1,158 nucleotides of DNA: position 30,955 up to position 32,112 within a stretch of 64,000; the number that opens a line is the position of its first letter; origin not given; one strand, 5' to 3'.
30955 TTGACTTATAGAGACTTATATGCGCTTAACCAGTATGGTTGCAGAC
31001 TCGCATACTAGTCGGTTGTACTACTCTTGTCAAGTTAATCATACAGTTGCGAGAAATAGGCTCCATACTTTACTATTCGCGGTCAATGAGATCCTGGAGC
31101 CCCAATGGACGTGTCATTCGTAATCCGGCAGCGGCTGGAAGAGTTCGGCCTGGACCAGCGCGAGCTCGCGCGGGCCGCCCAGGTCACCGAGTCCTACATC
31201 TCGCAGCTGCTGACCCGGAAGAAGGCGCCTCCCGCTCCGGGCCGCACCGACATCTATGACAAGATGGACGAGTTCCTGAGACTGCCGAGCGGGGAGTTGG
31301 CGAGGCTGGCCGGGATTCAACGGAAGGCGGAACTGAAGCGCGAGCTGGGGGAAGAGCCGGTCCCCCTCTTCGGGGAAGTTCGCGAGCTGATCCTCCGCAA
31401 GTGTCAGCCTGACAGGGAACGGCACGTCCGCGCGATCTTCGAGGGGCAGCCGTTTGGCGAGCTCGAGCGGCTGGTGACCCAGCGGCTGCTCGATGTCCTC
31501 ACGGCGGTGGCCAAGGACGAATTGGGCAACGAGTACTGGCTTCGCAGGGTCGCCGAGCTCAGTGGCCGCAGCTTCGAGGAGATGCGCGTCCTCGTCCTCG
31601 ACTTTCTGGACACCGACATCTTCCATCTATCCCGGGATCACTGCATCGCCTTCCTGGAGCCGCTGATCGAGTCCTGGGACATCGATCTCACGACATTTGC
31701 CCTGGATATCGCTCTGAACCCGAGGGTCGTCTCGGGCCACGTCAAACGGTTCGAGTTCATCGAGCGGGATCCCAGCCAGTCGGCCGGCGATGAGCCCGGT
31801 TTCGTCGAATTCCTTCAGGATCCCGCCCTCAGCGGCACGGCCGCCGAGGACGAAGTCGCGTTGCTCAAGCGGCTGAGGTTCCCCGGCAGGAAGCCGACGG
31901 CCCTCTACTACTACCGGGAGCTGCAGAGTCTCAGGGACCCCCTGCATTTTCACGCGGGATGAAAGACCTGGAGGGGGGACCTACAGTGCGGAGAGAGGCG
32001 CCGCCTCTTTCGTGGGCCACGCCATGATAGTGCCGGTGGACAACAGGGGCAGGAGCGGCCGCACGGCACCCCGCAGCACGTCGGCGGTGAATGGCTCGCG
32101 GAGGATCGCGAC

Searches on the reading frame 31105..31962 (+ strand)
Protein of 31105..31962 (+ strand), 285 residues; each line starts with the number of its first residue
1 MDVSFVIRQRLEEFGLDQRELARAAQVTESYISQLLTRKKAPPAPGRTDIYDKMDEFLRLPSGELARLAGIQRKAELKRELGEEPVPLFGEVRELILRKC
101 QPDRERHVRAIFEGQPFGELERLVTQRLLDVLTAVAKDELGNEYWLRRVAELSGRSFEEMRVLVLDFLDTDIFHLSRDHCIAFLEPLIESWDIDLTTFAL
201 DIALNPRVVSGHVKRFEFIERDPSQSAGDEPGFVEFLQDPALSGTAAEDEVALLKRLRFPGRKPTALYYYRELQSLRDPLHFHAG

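Call 12: search_protein_families(library=pfam, proteins=[window:31105-31962:+], max_evalue=0.001)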
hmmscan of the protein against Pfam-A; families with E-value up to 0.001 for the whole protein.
window:31105-31962:+ (285 aa): 2 families
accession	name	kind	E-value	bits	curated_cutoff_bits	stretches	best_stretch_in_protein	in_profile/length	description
PF01381.28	HTH_3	-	3.2e-06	27.5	23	1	7-42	1-36/55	Helix-turn-helix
PF13560.12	HTH_31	-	2.5e-05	24.9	27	1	12-68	11-64/64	Helix-turn-helix domain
